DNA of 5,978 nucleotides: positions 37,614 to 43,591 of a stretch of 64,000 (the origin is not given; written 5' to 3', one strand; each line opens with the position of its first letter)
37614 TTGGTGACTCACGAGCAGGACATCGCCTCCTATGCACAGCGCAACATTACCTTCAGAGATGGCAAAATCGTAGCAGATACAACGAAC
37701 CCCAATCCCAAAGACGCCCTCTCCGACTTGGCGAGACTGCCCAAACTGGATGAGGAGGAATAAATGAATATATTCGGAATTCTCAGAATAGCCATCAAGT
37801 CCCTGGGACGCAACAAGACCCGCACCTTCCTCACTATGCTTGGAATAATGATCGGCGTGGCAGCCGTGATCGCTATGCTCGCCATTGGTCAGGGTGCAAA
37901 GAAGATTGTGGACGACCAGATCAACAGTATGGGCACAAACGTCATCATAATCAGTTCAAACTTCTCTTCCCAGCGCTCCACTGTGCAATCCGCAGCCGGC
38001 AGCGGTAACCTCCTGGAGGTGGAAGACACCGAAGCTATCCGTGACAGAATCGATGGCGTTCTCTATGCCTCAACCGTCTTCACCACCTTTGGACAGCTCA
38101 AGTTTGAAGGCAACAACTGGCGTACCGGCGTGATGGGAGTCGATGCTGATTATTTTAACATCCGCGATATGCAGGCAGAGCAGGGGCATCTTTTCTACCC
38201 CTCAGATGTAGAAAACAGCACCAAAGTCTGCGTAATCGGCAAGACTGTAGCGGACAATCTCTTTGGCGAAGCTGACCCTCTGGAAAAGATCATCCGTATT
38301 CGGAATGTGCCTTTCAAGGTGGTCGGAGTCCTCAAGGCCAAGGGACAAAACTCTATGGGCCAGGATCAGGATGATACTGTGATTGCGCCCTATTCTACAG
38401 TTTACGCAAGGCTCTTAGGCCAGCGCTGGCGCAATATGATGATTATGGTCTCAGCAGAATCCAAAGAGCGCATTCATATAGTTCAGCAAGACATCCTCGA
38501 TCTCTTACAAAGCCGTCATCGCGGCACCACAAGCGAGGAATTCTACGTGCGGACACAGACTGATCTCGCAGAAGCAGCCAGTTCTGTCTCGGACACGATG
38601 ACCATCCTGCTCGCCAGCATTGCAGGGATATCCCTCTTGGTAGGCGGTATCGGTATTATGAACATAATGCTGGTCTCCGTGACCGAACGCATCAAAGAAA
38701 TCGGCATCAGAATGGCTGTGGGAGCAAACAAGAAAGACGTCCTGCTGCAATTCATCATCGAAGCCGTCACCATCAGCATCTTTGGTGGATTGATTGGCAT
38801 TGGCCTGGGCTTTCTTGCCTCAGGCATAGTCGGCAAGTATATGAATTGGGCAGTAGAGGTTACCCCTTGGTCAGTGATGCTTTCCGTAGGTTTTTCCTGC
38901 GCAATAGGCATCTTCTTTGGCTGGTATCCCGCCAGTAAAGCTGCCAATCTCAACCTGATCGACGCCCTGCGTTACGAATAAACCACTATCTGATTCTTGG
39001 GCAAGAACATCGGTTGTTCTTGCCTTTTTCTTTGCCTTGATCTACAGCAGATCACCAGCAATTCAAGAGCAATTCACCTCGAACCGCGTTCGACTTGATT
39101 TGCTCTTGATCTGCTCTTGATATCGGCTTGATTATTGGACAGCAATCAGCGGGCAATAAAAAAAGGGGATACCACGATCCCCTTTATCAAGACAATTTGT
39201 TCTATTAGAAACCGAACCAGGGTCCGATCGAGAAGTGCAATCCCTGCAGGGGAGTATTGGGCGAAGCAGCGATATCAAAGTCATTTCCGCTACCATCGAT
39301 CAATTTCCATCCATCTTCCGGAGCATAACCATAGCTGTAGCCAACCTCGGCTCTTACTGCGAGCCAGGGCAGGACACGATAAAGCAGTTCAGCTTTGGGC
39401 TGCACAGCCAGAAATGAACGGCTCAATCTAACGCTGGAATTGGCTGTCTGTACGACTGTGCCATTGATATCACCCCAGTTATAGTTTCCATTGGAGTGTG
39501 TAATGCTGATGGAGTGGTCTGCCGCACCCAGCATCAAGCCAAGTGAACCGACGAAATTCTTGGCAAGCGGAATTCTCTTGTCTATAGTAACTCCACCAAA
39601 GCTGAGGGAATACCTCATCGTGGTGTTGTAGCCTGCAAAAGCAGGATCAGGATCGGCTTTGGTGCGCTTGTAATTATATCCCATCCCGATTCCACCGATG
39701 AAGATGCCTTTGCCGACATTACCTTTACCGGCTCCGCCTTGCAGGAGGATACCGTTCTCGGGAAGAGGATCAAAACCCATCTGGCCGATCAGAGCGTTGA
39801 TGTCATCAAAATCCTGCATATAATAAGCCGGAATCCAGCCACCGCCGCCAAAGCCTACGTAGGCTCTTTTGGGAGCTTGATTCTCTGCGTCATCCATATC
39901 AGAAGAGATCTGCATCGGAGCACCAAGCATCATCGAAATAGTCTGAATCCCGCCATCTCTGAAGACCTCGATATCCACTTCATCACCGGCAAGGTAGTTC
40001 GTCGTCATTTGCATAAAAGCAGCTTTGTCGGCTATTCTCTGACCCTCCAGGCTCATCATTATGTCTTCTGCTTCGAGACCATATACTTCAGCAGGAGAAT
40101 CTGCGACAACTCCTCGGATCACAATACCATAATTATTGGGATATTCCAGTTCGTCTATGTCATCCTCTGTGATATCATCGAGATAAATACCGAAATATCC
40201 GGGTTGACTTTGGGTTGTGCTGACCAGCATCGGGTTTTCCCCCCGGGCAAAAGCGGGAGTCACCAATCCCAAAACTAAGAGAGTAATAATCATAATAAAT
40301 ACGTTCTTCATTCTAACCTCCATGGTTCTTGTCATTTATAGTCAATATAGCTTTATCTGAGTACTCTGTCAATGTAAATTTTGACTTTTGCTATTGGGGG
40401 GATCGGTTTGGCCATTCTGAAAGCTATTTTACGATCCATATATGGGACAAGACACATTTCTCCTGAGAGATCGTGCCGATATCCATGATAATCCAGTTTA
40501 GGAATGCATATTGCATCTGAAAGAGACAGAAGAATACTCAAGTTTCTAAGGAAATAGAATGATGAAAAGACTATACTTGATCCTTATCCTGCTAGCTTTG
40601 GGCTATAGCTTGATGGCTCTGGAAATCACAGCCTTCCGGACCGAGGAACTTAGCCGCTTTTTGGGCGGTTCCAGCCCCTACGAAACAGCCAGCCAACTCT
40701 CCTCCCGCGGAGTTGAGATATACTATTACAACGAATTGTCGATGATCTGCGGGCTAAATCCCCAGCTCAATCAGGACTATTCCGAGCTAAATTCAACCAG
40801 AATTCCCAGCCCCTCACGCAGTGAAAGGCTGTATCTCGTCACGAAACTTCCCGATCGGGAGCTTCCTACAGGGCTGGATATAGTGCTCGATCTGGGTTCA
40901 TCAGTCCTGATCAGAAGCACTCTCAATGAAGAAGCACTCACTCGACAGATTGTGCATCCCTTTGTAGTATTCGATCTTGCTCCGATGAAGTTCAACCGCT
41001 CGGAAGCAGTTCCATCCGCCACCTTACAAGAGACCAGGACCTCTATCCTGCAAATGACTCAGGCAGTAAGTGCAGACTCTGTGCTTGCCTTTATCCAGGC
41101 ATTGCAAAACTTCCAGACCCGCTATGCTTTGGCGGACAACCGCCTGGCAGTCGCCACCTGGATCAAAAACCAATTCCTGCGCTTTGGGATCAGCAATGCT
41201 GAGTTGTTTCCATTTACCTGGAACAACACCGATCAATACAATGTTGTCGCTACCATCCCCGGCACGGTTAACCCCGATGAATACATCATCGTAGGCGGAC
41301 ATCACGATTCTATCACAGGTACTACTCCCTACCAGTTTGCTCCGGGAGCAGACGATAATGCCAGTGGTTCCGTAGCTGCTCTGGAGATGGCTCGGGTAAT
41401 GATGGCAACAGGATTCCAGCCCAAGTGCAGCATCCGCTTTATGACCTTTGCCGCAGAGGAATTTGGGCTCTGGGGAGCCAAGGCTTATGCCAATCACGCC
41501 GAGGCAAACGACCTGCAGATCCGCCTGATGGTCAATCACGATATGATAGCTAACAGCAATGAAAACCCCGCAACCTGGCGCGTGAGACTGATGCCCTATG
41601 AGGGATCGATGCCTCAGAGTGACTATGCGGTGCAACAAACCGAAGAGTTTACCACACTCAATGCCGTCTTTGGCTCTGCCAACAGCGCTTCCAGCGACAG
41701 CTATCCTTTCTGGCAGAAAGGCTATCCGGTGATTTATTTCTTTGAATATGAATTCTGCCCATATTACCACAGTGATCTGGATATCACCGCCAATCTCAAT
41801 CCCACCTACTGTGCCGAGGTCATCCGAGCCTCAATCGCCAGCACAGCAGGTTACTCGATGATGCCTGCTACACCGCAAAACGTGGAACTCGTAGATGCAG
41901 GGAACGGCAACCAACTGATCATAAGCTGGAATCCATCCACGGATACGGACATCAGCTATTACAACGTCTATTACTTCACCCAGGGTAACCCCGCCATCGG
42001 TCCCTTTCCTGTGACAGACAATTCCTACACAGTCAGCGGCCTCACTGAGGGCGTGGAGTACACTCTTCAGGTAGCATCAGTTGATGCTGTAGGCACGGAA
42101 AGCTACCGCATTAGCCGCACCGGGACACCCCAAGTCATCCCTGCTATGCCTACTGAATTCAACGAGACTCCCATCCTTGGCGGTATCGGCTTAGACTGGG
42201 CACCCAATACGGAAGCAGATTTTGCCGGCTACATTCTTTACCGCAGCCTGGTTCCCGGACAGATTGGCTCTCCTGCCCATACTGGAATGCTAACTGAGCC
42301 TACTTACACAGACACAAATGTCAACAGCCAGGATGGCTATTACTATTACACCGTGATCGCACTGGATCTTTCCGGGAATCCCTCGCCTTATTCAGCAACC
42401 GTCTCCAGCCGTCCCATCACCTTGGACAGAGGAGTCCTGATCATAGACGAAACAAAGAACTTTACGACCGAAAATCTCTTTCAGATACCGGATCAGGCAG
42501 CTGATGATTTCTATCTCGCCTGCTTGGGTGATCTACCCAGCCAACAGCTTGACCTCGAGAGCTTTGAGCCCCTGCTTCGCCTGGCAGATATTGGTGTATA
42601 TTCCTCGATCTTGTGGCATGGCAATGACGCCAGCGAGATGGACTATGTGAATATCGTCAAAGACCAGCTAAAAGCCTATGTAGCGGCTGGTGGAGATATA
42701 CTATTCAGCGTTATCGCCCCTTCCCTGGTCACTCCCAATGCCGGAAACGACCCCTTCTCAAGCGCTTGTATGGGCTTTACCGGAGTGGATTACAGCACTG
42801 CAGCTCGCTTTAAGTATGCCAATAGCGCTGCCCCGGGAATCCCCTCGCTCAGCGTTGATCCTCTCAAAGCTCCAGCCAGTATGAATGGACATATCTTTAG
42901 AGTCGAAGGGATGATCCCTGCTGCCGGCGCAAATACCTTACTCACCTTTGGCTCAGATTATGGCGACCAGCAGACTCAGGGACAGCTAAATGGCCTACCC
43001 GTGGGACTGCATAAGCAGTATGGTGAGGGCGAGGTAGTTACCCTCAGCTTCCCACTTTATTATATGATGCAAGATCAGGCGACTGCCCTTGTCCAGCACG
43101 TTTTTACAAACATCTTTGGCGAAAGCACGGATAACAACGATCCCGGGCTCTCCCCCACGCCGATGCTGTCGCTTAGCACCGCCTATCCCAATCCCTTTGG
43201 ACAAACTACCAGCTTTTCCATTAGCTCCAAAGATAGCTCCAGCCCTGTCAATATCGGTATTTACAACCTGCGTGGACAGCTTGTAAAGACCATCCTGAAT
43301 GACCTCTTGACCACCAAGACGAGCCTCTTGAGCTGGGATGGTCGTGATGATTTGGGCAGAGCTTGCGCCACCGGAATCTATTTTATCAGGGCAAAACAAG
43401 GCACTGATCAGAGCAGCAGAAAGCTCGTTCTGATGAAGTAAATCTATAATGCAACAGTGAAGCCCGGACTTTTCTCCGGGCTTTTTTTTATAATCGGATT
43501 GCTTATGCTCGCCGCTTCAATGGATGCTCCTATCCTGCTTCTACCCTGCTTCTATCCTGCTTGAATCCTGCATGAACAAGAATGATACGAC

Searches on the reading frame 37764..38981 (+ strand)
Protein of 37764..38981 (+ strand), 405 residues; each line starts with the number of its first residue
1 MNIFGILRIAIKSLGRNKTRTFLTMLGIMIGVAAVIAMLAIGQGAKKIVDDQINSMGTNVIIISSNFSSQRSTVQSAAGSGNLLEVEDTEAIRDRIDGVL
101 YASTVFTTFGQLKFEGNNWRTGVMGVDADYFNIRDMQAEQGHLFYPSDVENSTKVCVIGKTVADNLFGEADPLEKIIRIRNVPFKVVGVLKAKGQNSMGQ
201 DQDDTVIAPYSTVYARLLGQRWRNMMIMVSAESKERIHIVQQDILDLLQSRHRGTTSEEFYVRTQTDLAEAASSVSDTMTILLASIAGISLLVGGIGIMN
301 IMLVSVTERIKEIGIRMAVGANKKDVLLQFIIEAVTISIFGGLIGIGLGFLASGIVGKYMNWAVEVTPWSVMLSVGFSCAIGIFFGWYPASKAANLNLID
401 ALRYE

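Call 87: search_protein_families(library=pfam, proteins=[window:37764-38981:+])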
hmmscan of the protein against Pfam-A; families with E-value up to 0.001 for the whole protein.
window:37764-38981:+ (405 aa): 2 families
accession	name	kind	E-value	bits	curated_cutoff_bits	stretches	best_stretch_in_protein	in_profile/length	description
PF12704.14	MacB_PCD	-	2.5e-49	168.8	27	1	21-245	1-205/207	MacB-like periplasmic core domain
PF02687.27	FtsX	-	1e-22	80.9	25.5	1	285-397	2-119/120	FtsX-like permease C-terminal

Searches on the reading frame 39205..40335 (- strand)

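Call 87: search_protein_families(library=pfam, proteins=[window:39205-40335:-])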
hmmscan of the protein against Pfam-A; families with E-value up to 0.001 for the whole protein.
window:39205-40335:- (376 aa): 2 families
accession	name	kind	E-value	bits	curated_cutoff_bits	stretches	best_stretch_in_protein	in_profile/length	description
PF13180.12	PDZ_2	-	1.6e-08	35.2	27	1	65-134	12-77/80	PDZ domain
PF00595.29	PDZ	-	0.00059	20.6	23.2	0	42-103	6-59/81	PDZ domain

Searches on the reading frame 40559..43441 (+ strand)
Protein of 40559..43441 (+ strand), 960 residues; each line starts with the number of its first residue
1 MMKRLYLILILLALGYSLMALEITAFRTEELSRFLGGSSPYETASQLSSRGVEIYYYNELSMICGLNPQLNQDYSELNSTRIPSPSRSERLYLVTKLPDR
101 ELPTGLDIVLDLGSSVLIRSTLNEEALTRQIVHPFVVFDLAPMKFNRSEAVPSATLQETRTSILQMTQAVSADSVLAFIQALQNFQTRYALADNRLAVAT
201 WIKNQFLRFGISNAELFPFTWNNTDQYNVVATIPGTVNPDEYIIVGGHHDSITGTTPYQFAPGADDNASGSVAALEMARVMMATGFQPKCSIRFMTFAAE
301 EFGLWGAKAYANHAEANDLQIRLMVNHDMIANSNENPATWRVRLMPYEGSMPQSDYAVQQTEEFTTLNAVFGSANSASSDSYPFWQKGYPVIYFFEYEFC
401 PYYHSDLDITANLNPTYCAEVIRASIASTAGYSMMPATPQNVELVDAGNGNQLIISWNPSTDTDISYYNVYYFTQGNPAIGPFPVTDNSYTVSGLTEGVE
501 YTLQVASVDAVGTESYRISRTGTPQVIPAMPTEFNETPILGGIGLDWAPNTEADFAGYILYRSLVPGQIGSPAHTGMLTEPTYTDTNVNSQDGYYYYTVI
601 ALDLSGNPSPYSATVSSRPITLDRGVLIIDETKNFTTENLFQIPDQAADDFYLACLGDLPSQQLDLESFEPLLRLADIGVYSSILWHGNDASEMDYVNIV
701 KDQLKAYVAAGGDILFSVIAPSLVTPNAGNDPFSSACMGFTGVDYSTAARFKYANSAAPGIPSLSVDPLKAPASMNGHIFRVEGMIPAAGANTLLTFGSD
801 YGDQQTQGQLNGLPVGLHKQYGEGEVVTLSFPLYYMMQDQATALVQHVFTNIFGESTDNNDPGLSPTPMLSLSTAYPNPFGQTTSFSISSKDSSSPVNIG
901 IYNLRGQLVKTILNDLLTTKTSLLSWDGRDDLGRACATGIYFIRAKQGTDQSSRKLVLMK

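Call 14: search_protein_families(library=pfam, proteins=[window:40559-43441:+])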
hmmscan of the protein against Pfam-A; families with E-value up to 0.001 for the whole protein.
window:40559-43441:+ (960 aa): 6 families
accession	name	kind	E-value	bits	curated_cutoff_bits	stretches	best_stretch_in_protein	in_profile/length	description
PF04389.22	Peptidase_M28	-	5.4e-37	127.8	21.3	1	228-424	1-188/193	Peptidase family M28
PF00041.27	fn3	-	5.7e-11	42.9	25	1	438-515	2-78/84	Fibronectin type III domain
PF01546.33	Peptidase_M20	-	2.7e-07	31.1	24.6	1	259-396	28-113/206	Peptidase family M20/M25/M40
PF18962.6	Por_Secre_tail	-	6.5e-07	30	27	1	876-957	2-74/75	Secretion system C-terminal sorting domain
PF13860.13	FlgD_ig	-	4e-06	27.1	27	1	880-949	6-77/79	FlgD Ig-like domain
PF16323.11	DUF4959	-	0.00044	21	32.9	0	433-516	16-98/106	Domain of unknown function (DUF4959)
